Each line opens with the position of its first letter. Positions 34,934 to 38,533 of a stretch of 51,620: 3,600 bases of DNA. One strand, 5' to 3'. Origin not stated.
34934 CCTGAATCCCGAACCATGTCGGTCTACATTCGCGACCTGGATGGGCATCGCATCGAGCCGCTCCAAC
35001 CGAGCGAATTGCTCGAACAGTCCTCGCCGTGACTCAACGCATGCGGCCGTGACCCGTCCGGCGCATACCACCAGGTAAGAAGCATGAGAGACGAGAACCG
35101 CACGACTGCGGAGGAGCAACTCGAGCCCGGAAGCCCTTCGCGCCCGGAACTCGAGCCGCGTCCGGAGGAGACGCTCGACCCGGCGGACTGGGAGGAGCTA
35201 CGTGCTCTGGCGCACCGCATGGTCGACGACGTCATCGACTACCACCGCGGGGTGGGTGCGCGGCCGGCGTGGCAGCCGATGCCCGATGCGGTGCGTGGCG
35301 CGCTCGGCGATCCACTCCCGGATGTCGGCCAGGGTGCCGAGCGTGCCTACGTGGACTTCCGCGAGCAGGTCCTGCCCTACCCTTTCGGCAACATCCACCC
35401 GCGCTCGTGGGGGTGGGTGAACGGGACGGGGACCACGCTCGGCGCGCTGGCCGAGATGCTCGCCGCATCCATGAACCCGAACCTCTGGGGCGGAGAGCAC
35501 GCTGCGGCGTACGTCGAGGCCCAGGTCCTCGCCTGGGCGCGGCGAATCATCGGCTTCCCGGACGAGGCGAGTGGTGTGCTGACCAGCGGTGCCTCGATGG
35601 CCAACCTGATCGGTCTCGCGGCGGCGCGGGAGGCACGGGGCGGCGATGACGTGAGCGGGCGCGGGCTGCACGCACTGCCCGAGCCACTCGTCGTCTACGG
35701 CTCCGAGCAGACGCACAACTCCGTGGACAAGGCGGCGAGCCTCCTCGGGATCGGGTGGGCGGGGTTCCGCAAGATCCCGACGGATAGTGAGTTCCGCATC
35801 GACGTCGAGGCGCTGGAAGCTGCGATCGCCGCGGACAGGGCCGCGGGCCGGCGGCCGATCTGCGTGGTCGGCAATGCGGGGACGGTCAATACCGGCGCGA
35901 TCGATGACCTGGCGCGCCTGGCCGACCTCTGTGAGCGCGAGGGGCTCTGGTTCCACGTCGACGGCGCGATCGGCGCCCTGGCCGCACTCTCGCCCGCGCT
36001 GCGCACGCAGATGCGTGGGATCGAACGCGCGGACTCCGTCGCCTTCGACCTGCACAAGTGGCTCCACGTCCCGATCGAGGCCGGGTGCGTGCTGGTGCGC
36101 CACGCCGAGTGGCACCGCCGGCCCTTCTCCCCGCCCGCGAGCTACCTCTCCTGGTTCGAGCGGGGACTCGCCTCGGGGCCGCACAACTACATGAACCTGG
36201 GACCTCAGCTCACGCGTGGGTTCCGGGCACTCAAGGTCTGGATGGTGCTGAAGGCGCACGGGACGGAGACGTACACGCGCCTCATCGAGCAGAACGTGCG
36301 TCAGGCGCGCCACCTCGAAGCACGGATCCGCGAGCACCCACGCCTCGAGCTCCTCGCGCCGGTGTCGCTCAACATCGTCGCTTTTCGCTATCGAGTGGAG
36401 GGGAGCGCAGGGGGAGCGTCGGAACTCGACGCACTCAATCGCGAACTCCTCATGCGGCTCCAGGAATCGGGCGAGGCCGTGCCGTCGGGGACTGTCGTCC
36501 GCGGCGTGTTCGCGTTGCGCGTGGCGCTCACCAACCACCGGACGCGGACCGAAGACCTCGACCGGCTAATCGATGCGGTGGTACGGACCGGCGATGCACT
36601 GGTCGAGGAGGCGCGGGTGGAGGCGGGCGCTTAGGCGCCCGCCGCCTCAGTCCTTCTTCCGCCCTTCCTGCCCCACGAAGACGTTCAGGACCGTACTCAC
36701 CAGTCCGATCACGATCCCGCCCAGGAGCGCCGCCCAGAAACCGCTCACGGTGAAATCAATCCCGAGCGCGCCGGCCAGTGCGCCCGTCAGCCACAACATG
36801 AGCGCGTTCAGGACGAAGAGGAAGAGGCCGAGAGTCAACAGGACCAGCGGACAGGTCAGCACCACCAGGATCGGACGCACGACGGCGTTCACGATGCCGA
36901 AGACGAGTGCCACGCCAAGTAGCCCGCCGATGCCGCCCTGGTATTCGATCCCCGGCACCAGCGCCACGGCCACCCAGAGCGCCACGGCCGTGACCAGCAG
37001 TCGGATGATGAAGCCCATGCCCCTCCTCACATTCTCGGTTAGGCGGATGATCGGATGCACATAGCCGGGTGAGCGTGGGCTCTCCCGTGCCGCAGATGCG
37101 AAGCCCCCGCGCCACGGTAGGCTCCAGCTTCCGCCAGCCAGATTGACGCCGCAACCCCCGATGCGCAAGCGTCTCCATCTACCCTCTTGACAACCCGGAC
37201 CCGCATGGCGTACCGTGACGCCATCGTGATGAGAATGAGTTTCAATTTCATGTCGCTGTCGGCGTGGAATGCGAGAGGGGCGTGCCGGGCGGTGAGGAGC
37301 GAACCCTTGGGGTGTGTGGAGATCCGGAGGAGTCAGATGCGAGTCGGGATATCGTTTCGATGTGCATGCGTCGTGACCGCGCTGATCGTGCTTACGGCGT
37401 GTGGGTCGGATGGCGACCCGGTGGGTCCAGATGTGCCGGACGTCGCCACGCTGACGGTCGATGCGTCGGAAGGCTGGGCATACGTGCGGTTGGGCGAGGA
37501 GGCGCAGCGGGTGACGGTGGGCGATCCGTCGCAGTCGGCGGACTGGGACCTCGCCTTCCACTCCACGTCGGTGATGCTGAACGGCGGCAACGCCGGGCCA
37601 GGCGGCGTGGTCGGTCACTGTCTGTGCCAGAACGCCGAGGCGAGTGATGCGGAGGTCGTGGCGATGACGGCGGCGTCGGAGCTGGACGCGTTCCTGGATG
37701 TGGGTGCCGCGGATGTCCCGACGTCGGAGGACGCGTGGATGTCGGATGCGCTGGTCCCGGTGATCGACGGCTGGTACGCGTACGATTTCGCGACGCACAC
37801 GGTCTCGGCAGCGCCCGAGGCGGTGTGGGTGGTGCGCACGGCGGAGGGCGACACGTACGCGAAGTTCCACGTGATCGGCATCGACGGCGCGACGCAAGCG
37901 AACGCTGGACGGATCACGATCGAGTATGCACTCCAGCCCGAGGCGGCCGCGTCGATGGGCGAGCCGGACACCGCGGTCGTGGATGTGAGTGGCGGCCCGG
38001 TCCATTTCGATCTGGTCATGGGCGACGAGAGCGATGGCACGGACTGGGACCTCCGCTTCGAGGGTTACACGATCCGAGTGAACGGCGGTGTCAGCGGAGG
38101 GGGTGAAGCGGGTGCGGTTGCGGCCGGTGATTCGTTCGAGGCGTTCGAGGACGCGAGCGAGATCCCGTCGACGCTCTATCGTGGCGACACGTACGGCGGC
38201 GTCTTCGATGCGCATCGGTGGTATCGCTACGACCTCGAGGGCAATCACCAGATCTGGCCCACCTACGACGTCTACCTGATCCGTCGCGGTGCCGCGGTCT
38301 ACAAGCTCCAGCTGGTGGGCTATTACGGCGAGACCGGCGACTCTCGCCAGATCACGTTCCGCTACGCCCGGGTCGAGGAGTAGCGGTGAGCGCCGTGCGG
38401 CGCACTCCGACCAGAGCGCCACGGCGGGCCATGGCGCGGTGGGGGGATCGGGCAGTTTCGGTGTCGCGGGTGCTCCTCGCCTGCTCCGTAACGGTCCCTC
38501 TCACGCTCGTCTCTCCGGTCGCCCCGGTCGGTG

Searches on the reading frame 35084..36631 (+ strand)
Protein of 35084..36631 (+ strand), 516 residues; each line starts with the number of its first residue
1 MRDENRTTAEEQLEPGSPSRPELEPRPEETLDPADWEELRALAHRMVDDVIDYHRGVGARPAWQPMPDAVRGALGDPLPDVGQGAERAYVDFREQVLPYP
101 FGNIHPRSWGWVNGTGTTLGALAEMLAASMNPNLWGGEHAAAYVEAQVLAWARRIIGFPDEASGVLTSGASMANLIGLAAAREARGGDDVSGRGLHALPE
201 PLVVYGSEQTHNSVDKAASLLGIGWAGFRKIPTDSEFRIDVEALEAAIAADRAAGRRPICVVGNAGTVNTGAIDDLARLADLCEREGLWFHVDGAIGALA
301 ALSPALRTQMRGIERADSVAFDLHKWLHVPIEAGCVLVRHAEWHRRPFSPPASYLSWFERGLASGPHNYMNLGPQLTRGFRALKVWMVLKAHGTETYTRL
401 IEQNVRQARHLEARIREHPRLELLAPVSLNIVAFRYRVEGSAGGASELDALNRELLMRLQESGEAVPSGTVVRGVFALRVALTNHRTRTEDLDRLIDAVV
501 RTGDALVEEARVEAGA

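Call 3: search_protein_families(library=pfam, proteins=[window:35084-36631:+], max_evalue=0.01)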
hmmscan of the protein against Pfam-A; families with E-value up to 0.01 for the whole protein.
window:35084-36631:+ (516 aa): 4 families
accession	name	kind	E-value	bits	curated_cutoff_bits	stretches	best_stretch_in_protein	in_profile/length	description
PF00282.25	Pyridoxal_deC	-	1.7e-63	215.1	27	1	115-437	49-375/375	Pyridoxal-dependent decarboxylase conserved domain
PF01212.27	Beta_elim_lyase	-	4.6e-09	36.5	27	1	194-415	79-230/288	Beta-eliminating lyase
PF22937.1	PDXDC1-like_cen2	-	0.0014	19.1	29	1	445-506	41-99/104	PDXDC1-like second central domain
PF00155.27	Aminotran_1_2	-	0.0099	15.5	19.7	0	204-298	94-190/361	Aminotransferase class I and II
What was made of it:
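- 35084..36634 (+): Group II PLP-dependent decarboxylase (516 aa). Membership of the cluster is uncertain. Pyridoxal_deC 1.7e-63 (call 3).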

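Call 4: search_protein_families(library=ncbifam, proteins=[window:35084-36631:+], max_evalue=0.01)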
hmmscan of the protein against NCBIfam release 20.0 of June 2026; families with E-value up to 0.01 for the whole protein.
window:35084-36631:+ (516 aa): 9 families
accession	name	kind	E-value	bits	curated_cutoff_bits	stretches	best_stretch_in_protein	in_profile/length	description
NF052646.1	DABADecarRhbB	equivalog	3.8e-65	220.3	900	1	76-503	68-482/491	L-2,4-diaminobutyrate decarboxylase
TIGR03799.1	NOD_PanD_pyr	equivalog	8.5e-43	146.5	606.1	1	154-437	152-438/522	pyridoxal-dependent aspartate 1-decarboxylase PanP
TIGR03812.1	tyr_de_CO2_Arch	equivalog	2.3e-28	99.1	299.4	1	141-498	57-371/375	tyrosine decarboxylase MfnA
NF002748.0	PRK02769.1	equivalog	1.2e-16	60.4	305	1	145-432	67-327/382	histidine decarboxylase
TIGR03811.1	tyr_de_CO2_Ent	equivalog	2.5e-13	49.4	905.3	1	191-300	215-326/608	tyrosine decarboxylase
NF041359.1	GntG_guanitoxin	subfamily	3.3e-06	26.5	230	1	222-341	98-218/343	GntG family PLP-dependent aldolase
TIGR01788.1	Glu-decarb-GAD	equivalog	8.8e-05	21.4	380.4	1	160-468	100-390/431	glutamate decarboxylase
TIGR03235.1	DNA_S_dndA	equivalog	0.00014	21.3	480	1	228-365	115-238/353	cysteine desulfurase DndA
TIGR03402.1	FeS_nifS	equivalog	0.0029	16.4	530.75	1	211-340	96-212/379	cysteine desulfurase NifS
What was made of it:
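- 35084..36634 (+): The nearest NCBIfam model is diaminobutyrate decarboxylase, at 220 bits against a cut-off of 900 (call 4).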

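Call 88: search_protein_families(library=padloc, proteins=[window:35084-36631:+], max_evalue=0.001)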
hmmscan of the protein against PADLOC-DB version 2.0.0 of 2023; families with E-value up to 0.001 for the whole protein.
window:35084-36631:+ (516 aa): 0 families

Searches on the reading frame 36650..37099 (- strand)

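Call 45: search_protein_families(library=pfam, proteins=[window:36650-37099:-], max_evalue=0.0001)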
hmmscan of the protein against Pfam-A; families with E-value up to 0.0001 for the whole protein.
window:36650-37099:- (150 aa): 1 family
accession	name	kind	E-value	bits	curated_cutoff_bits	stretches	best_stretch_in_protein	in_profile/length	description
PF04020.18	Phage_holin_4_2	-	8e-32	110.4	28.8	1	28-137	1-105/105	Mycobacterial 4 TMS phage holin, superfamily IV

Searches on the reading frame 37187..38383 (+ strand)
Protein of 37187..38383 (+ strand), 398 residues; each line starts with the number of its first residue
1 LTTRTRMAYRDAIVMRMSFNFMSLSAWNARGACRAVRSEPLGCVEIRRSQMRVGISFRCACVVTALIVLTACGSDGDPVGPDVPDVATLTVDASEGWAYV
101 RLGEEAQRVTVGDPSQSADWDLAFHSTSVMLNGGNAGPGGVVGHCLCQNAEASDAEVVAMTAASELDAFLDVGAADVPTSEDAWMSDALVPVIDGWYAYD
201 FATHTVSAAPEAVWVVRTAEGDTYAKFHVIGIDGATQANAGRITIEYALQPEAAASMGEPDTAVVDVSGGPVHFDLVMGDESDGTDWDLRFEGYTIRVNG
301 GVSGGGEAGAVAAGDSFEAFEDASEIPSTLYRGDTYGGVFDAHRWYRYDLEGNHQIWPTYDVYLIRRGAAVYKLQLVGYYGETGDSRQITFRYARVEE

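Call 45: search_protein_families(library=pfam, proteins=[window:37187-38383:+], max_evalue=0.0001)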
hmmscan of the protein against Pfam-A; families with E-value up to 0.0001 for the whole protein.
window:37187-38383:+ (398 aa): 1 family
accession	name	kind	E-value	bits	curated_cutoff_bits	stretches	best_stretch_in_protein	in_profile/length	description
PF14064.11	HmuY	-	1e-21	78.1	27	2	95-247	3-157/157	HmuY protein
